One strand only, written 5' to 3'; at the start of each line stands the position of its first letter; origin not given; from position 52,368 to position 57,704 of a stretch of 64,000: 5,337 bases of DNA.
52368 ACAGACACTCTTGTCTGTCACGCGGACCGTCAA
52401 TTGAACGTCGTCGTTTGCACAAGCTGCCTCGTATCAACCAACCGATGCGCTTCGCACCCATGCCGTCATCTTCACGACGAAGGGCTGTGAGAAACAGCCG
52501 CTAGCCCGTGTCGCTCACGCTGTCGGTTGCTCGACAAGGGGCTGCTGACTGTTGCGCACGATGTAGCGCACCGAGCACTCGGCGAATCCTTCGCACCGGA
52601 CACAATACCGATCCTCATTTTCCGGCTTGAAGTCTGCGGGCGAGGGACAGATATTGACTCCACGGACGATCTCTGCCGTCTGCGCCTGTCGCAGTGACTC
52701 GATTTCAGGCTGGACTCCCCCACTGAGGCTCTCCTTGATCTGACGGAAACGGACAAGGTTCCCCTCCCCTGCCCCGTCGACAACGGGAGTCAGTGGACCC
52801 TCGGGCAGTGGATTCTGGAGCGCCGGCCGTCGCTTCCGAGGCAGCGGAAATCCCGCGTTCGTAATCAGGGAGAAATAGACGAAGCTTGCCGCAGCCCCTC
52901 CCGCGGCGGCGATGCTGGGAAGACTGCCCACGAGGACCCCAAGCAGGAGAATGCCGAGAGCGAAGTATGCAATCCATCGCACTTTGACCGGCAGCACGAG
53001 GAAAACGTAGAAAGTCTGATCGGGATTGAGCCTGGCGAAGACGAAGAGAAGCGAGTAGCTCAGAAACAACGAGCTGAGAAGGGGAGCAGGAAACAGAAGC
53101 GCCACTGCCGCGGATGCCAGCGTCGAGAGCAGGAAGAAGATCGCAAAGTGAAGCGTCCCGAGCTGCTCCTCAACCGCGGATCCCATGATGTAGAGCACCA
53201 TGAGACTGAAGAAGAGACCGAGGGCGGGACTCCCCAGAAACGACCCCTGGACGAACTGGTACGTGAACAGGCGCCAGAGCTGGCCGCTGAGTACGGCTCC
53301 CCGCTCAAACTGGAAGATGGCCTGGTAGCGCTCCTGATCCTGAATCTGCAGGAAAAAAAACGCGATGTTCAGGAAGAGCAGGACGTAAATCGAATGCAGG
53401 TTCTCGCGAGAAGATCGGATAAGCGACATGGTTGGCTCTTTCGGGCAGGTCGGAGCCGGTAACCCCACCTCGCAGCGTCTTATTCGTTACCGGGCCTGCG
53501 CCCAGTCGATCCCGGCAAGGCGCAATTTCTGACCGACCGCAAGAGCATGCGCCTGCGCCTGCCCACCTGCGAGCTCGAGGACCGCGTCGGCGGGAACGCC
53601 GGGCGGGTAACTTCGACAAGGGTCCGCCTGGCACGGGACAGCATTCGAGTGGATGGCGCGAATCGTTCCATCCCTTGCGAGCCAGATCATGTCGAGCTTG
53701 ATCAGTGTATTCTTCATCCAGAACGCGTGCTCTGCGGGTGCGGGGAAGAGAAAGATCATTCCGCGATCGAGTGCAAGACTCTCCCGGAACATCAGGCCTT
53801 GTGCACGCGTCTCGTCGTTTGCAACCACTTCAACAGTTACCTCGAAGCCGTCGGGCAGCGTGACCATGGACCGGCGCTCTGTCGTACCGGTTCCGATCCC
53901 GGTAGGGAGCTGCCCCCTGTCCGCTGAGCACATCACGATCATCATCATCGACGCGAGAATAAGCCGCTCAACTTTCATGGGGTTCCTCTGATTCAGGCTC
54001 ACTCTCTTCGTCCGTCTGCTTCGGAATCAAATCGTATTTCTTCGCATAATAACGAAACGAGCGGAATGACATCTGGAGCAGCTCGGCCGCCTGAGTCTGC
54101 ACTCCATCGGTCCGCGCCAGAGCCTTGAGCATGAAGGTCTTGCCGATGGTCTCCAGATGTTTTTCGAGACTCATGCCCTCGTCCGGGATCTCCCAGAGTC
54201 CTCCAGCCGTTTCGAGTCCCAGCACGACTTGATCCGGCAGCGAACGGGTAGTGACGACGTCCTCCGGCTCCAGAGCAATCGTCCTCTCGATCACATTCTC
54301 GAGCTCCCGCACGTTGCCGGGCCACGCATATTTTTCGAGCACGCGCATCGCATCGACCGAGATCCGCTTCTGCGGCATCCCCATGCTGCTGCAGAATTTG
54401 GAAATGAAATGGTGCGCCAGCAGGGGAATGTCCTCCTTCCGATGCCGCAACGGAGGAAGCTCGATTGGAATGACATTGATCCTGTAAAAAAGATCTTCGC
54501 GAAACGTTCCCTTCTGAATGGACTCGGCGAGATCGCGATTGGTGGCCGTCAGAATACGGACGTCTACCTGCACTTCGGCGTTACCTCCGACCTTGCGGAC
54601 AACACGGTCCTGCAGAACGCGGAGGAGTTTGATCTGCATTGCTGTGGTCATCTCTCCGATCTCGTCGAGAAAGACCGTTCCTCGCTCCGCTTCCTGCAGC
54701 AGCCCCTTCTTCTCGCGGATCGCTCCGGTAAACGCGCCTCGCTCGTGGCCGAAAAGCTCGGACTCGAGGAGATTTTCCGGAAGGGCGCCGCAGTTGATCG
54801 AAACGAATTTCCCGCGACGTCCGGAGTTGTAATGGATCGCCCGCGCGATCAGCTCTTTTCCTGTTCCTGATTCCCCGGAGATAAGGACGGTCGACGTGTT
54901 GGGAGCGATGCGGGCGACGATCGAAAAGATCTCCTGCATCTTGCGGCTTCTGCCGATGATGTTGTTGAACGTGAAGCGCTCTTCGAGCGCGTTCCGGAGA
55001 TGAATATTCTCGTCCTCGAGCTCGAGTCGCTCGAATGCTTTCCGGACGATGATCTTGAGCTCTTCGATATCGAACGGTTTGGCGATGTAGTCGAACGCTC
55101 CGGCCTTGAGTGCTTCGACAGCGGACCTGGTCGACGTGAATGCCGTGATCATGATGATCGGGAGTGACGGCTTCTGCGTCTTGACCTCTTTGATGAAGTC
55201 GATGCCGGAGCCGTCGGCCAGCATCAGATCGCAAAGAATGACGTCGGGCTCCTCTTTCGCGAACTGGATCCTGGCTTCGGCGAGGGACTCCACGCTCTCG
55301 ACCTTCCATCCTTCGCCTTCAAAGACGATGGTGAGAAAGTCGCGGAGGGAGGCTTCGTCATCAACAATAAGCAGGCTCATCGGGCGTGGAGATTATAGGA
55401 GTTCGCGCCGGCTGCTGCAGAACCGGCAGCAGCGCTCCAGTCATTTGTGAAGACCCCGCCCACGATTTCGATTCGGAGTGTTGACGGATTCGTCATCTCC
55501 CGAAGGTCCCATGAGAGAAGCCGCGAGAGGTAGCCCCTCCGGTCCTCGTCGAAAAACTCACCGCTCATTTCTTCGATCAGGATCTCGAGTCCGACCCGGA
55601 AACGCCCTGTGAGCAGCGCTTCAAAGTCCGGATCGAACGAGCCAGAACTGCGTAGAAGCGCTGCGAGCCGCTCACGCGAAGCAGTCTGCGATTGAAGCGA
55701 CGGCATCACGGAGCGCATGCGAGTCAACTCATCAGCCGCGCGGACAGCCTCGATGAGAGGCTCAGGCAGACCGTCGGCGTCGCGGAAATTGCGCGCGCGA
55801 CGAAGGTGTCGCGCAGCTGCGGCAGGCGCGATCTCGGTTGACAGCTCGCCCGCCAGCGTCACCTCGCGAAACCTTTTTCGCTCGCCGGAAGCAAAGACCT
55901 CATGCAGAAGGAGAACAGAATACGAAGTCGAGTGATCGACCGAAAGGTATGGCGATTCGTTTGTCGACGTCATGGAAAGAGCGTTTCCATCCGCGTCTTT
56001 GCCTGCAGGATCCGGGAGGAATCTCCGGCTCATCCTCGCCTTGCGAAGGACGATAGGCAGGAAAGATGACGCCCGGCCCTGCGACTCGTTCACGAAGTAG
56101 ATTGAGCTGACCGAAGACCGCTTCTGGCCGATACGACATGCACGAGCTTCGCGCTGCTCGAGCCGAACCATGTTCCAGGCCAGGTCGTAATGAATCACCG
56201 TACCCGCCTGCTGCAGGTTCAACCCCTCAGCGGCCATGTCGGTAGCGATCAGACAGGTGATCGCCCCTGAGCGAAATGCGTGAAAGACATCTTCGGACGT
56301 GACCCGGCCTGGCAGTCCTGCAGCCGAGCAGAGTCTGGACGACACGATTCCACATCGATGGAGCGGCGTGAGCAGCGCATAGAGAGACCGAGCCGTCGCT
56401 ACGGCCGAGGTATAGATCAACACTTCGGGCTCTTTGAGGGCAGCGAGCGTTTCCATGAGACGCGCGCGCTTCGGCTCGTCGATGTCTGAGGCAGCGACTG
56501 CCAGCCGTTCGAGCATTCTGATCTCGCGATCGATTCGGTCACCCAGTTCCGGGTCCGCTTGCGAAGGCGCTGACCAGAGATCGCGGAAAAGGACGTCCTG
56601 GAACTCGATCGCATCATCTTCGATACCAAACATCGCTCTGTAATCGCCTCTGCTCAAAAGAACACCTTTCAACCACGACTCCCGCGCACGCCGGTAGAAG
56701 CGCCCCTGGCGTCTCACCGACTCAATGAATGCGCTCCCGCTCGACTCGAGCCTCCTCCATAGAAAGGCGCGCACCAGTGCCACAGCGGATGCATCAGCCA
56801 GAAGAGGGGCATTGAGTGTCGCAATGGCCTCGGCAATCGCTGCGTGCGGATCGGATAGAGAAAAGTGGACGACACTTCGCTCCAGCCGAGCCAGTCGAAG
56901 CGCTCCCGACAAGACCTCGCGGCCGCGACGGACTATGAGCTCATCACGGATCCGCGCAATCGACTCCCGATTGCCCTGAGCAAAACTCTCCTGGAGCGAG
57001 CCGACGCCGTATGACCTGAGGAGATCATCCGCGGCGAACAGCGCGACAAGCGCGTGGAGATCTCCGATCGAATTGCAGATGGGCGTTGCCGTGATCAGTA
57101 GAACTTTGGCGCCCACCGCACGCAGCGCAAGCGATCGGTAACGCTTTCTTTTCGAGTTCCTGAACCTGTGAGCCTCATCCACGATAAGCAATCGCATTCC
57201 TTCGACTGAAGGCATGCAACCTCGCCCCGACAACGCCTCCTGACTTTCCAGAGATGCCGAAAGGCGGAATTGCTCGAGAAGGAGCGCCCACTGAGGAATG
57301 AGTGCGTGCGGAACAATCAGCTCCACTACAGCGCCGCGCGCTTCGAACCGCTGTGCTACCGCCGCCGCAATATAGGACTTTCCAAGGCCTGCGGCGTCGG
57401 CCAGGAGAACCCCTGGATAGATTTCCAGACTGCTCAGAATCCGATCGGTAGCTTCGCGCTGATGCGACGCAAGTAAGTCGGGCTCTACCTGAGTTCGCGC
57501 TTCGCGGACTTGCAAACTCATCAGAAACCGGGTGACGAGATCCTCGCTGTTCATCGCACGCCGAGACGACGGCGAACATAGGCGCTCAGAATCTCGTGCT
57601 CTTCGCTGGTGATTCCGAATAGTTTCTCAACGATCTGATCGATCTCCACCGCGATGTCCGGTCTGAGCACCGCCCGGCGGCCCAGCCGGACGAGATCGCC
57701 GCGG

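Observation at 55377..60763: Translationally coupled large N6-adenine MTase plus SNF2 helicase: candidate minimal or novel defence/epigenetic module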

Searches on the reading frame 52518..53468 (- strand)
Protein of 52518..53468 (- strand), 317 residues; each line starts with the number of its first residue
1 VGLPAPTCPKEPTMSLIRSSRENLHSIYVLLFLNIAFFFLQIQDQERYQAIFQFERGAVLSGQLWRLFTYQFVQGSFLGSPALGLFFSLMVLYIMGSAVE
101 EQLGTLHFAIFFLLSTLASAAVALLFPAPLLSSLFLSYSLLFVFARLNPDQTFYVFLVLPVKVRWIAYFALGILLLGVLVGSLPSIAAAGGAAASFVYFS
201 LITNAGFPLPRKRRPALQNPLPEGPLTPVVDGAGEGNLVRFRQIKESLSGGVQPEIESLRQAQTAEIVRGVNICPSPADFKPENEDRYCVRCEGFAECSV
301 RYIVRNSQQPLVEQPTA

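Call 3: search_protein_families(library=pfam, proteins=[window:52518-53468:-], max_evalue=0.01)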
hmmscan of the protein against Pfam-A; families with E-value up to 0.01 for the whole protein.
window:52518-53468:- (317 aa): 2 families
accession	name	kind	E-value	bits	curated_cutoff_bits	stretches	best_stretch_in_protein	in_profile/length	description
PF01694.28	Rhomboid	-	1.9e-07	31.8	22.6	1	62-199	2-137/143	Rhomboid domain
PF08551.15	DUF1751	-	0.004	18.1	22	1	68-134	7-72/99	Eukaryotic integral membrane protein (DUF1751)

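Call 10: search_protein_families(library=ncbifam, proteins=[window:52518-53468:-], max_evalue=0.01)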
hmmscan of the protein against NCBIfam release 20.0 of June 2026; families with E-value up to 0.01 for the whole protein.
window:52518-53468:- (317 aa): 3 families
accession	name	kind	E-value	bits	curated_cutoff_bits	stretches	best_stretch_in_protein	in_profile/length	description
TIGR04239.1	rhombo_GlpG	equivalog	1.9e-07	31.1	250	1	27-131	98-197/271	rhomboid family intramembrane serine protease GlpG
NF008155.0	PRK10907.1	equivalog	5.6e-07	29.2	335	1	27-135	98-201/276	rhomboid family intramembrane serine protease GlpG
TIGR03902.1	rhom_GG_sort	equivalog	0.00021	21.3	84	1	50-127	2-75/154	rhombosortase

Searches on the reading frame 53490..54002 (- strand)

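Call 3: search_protein_families(library=pfam, proteins=[window:53490-54002:-], max_evalue=0.01)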
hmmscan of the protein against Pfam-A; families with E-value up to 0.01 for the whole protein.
window:53490-54002:- (171 aa): 1 family
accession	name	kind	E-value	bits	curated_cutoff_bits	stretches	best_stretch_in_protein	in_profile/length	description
PF02643.20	DUF192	-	1.9e-32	111.7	27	1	55-161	1-95/96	Uncharacterized ACR, COG1430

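Call 10: search_protein_families(library=ncbifam, proteins=[window:53490-54002:-], max_evalue=0.01)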
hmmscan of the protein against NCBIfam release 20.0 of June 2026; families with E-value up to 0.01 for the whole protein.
window:53490-54002:- (171 aa): 1 family
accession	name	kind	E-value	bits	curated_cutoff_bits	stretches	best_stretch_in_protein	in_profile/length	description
NF002996.0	PRK03760.1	equivalog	0.00033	20.5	146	1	56-162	16-116/121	hypothetical protein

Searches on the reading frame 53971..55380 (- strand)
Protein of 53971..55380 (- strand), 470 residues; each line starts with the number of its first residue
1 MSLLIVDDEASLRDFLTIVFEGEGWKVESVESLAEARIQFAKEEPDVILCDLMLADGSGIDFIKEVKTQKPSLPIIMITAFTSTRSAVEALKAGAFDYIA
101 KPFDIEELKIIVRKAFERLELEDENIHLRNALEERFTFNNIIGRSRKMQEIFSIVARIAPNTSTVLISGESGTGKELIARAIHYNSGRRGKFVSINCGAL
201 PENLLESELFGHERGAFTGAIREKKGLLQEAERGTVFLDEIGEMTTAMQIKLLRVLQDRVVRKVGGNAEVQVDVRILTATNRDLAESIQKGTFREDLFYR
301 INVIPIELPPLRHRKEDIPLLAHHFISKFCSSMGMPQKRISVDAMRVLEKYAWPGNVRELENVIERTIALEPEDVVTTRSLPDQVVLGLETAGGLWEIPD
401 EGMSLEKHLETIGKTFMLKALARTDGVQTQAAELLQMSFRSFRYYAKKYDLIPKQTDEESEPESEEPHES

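Call 3: search_protein_families(library=pfam, proteins=[window:53971-55380:-], max_evalue=0.01)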
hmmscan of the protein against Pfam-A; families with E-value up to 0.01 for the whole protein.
window:53971-55380:- (470 aa): 14 families
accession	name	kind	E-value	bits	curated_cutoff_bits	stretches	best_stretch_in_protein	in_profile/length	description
PF00158.32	Sigma54_activat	-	4.2e-70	235.2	20.2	1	141-307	1-168/168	Sigma-54 interaction domain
PF00072.30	Response_reg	-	2.9e-28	98.7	30.2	1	4-112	2-110/111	Response regulator receiver domain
PF25601.1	AAA_lid_14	-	1.5e-26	92.5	27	1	312-385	1-74/87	AAA+ ATPase lid domain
PF14532.12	Sigma54_activ_2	-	7.3e-20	72.1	25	1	142-311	1-138/138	Sigma-54 interaction domain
PF00004.35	AAA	-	1.6e-08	35.5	21.2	1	165-301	1-126/131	ATPase family associated with various cellular activities (AAA)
PF02954.25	HTH_8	-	2.1e-07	31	22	1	416-449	9-42/42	Bacterial regulatory protein, Fis family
PF13191.12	AAA_16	-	1.3e-06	29.5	32.6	1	141-211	2-80/167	AAA ATPase domain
PF07728.20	AAA_5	-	3.6e-06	27.5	22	1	165-282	2-123/139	AAA domain (dynein-related subfamily)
PF07724.20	AAA_2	-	0.00017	22.1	27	1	163-280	4-123/166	AAA domain (Cdc48 subfamily)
PF20030.5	bpMoxR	-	0.00033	20.2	27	1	164-287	33-150/205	MoxR domain in the MoxR-vWA-beta-propeller ternary systems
PF01078.27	Mg_chelatase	-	0.0022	17.8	20.3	0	219-276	93-152/207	Magnesium chelatase, subunit ChlI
PF20720.3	nSTAND3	-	0.0048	17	27.2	0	152-190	7-45/155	Novel STAND NTPase 3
PF06745.19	ATPase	-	0.0059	16.4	26.6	0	160-195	17-56/231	KaiC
PF00493.29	MCM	-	0.0096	15.5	23.3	0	164-283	59-174/224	MCM P-loop domain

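Call 4: search_protein_families(library=padloc, proteins=[window:53971-55380:-], max_evalue=0.01)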
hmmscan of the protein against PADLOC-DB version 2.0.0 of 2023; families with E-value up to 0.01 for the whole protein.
window:53971-55380:- (470 aa): 6 families
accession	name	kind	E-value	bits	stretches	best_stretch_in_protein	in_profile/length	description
PDLC01995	RtcR_PspF2--CARF_AAA_HTH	-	5.3e-115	383.3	1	119-451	145-480/481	-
PDLC01994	RtcR_PspF1--CARF_AAA_HTH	-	7.3e-59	198.1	1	134-448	155-467/468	-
PDLC01993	RtcR--CARF_AAA_HTH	-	2.2e-53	179.5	1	136-383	177-434/523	-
PDLC04606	PDC-M37B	-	0.00091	16.5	1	164-367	176-378/390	-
PDLC04140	mad8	-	0.0011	16.5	0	142-191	6-59/314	mads_8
PDLC02350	AbiO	-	0.01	12.7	0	154-205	186-236/468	AbiO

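Call 10: search_protein_families(library=ncbifam, proteins=[window:53971-55380:-], max_evalue=0.01)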
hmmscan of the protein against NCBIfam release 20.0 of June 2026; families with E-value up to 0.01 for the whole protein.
window:53971-55380:- (470 aa): 122 families (the best 25 are shown)
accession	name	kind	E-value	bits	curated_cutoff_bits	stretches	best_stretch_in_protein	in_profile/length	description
NF008469.0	PRK11361.1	equivalog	1.4e-145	485.5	714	1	3-453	7-458/461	acetoacetate metabolism transcriptional regulator AtoC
TIGR01818.1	ntrC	equivalog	3.7e-129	431.5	558.6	1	4-388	2-384/463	nitrogen regulation protein NR(I)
TIGR02915.1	PEP_resp_reg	equivalog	7.2e-122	407.4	502.6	1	3-442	1-435/445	PEP-CTERM-box response regulator transcription factor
NF007689.0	PRK10365.1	equivalog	1.8e-116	389.6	760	1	2-437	7-430/441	sigma-54-dependent response regulator transcription factor ZraR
NF041552.1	TF_PrdR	equivalog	9e-116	387.5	795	1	104-449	236-576/577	sigma-54 dependent transcriptional regulator PrdR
NF051870.1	NAssimRespRegNtrX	equivalog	5.1e-112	375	600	1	3-437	4-438/452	nitrogen assimilation response regulator NtrX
TIGR01817.1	nifA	equivalog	6.9e-110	368.3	528.85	1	121-381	180-438/534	nif-specific transcriptional activator NifA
NF011695.0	PRK15115.1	equivalog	3.5e-108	362.2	763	1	2-393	8-389/445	two-component system response regulator GlrR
NF008176.1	PRK10923.1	equivalog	5e-106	355.1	620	1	4-385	7-385/469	nitrogen regulation protein NR(I)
NF041946.1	LuxO_transreg_Vib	equivalog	7.8e-103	344.7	800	1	6-385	2-380/463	quorum-sensing sigma-54 dependent transcriptional regulator LuxO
NF038308.1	RNA_repair_RtcR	equivalog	2.7e-100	336.7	650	1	84-439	123-501/530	RNA repair transcriptional activator RtcR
NF050807.1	TransRegFlbDCaul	equivalog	1.3e-99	334.2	750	1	23-450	23-439/454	sigma-54-dependent transcriptional regulator FlbD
NF003451.0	PRK05022.1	equivalog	1.9e-94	317.2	476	1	113-450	162-509/512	nitric oxide reductase transcriptional regulator NorR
NF049963.1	RespRegFlgRCampy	domain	7.3e-92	308.4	750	1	1-451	1-429/429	fla regulon two-component system response regulator FlgR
TIGR02329.1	propionate_PrpR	equivalog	5.9e-89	299.1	499.2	1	128-438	201-516/526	propionate catabolism operon regulatory protein PrpR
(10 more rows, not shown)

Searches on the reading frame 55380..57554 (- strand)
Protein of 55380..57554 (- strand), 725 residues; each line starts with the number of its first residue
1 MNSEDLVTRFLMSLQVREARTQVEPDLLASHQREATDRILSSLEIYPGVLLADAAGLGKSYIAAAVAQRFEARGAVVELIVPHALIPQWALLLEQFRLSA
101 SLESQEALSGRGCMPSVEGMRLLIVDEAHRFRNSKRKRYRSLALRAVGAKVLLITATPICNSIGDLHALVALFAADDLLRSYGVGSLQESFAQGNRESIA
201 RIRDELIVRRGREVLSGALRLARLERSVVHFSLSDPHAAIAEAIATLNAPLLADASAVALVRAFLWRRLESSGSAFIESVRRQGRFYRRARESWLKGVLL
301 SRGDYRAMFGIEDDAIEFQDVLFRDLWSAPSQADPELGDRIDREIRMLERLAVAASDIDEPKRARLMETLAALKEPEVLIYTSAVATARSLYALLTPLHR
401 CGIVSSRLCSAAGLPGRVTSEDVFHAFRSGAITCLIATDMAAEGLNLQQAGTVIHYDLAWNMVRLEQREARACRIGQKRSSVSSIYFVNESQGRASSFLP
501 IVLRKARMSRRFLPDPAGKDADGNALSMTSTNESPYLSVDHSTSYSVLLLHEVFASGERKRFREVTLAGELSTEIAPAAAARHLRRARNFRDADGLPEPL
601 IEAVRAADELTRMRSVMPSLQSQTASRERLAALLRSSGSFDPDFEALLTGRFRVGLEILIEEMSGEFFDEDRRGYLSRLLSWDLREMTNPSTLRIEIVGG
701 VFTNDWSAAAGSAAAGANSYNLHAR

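Call 3: search_protein_families(library=pfam, proteins=[window:55380-57554:-], max_evalue=0.01)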
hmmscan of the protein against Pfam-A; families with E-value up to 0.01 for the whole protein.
window:55380-57554:- (725 aa): 5 families
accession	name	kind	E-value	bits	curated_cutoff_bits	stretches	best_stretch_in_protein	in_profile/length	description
PF00271.37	Helicase_C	-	7.6e-15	55.6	23.5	1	364-476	4-110/110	Helicase conserved C-terminal domain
PF00176.29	SNF2-rel_dom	-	1.4e-10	41.2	24.9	1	120-179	126-184/290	SNF2-related domain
PF04851.21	ResIII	-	1.5e-08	35.1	22.5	1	28-110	4-90/164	Type III restriction enzyme, res subunit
PF00270.35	DEAD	-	0.0002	21.6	26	1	117-162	115-163/167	DEAD/DEAH box helicase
PF13604.12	AAA_30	-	0.0006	20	27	1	28-155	2-123/191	AAA domain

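Call 4: search_protein_families(library=padloc, proteins=[window:55380-57554:-], max_evalue=0.01)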
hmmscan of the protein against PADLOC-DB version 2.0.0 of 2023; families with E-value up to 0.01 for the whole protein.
window:55380-57554:- (725 aa): 41 families (the best 25 are shown)
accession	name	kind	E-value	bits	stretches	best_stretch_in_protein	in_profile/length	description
PDLC02843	DpdE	-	7.5e-26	88.3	2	50-164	179-303/1091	DpdE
PDLC02619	DrmD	-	8.7e-25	85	3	425-483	484-541/872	DrmD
PDLC02500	BrxHI|BrxHII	-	1.2e-24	84.9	2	374-489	477-586/933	BrxHI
PDLC02621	DrmD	-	4e-22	76.3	1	121-505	256-659/1040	DrmD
PDLC01075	C3a139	-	1.6e-21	74.4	3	431-492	684-744/948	HKD+Snf2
PDLC02623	DrmD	-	2.5e-21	73.2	2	419-490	566-638/1040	DrmD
PDLC02840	DpdE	-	3e-18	63.5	2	30-173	162-317/1091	DpdE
PDLC02193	PLD_Helicase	-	3.2e-17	60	1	417-491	739-813/905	-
PDLC00659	HmaA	-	8.5e-16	55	1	425-479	559-614/1176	SNF2 helicase / DEAD-box helicase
PDLC00633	ZorD1|ZorD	-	2.4e-14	50.4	3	434-487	800-852/908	"SWI2/SNF2 helicase, Mrr-like nuclease"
PDLC02853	DpdE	-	5.3e-14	49.1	1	431-510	553-633/985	DpdE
PDLC02842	DpdE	-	1.2e-12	44.4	1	347-487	992-1127/1176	DpdE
PDLC04556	PDC-M27C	-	3e-12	43.7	1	118-179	192-261/892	-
PDLC02620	DrmD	-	5.5e-12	42.5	1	373-511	481-611/1060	DrmD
PDLC03830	ZacC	-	1.8e-11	41.4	1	421-477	843-901/1019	-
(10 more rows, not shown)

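Call 10: search_protein_families(library=ncbifam, proteins=[window:55380-57554:-], max_evalue=0.01)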
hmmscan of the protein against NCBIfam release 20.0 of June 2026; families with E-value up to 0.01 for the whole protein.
window:55380-57554:- (725 aa): 25 families
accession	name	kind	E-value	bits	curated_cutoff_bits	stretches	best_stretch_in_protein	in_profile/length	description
NF041062.1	DpdE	equivalog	3.3e-29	101.5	500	2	321-493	504-660/1048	protein DpdE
NF038317.1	DISARM_DrmD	equivalog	4.5e-28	98.1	610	1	120-507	239-644/1021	DISARM system SNF2-like helicase DrmD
NF042964.1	phospholipD_antiphage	equivalog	9.2e-25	87.1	1100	1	401-484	712-798/895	phospholipase D-like domain-containing anti-phage protein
NF038318.1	DISARM_DrmD_b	equivalog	4.5e-24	84.6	950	2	425-483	481-538/868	DISARM system SNF2-like helicase DrmD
NF003426.0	PRK04914.1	equivalog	6.2e-15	54.5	576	2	360-481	479-597/959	RNA polymerase-associated protein RapA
NF058637.1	helic_SCO1167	equivalog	7.3e-13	47.5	1200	1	366-480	771-879/932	SCO1167/SCO6262 family helicase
NF053675.1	pilus_reg_Snf2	equivalog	3.4e-08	32.1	1100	1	422-480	918-977/1029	pilus expression-regulating Snf2 family helicase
NF010337.0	PRK13766.1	equivalog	7.6e-07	27.6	610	1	352-476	339-469/781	Hef nuclease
NF053631.1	RNA_helic_CshA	equivalog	9.1e-07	28.1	646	1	411-485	264-341/434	degradosome RNA helicase CshA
NF008744.0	PRK11776.1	equivalog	1.2e-06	27.4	524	1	387-484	251-345/460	ATP-dependent RNA helicase DbpA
NF041790.1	anti-phage_ZorD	equivalog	5.5e-06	24.6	1500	1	435-480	984-1029/1035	type I Zorya anti-phage system protein ZorD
NF003419.0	PRK04837.1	equivalog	1.3e-05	24.1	588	1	421-483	296-358/424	ATP-dependent RNA helicase RhlB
NF008394.0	PRK11192.1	equivalog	2e-05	23.6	507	1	422-484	288-350/441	ATP-dependent RNA helicase SrmB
NF053711.1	RNA_heli_RhlE1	exception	2.3e-05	23.3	750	1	376-485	245-348/434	RNA helicase RhlE1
NF008167.0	PRK10917.2-1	equivalog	6.4e-05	21.3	995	1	120-163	418-461/744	ATP-dependent DNA helicase RecG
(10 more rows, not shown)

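Call 12: search_solved_structures(query=window:55380-57554:-, max_evalue=0.01)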
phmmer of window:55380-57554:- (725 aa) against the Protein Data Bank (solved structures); distinct sequences matched with E-value up to 0.01: 140 (the best 60 are shown).
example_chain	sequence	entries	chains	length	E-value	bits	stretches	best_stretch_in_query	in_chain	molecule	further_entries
3mwy_W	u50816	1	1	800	3.9e-10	41.9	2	111-175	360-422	Chromo domain-containing protein 1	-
9n6h_K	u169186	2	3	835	4.5e-10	41.7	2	111-175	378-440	Chromo domain-containing protein 1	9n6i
6ftx_W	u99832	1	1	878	4.9e-10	41.6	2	111-174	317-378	Chromatin-remodeling ATPase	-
9n6k_L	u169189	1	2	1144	1.1e-09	40.4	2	111-174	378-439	Chromo domain-containing protein 1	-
7tn2_W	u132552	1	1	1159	1.2e-09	40.4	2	111-174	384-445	Chromo domain-containing protein 1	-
9r5s_W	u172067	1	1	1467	2.2e-09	39.5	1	111-174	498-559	Chromo domain-containing protein 1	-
5o9g_W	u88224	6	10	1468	2.2e-09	39.5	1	111-174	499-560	Chromo domain-containing protein 1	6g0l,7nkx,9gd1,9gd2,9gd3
6vz4_K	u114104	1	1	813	2.3e-08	36.1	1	420-480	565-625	Nuclear protein STH1/NPS1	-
6vzg_K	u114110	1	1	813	2.3e-08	36.1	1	420-480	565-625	Nuclear protein STH1/NPS1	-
9z04_A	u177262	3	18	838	2.6e-08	35.9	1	121-228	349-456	Lymphoid-specific helicase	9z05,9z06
7otq_K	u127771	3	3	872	3.6e-08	35.5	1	121-198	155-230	Chromodomain-helicase-DNA-binding protein 1-like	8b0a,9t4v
7epu_B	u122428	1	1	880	3.7e-08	35.4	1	121-198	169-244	Chromodomain-helicase-DNA-binding protein 1-like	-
7enn_K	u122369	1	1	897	3.9e-08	35.3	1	121-198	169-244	Chromodomain-helicase-DNA-binding protein 1-like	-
6iy2_O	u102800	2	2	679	5.6e-08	34.8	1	424-480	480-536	Transcription regulatory protein SNF2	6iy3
5x0x_O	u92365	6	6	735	7.1e-08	34.5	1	424-480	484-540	Transcription regulatory protein SNF2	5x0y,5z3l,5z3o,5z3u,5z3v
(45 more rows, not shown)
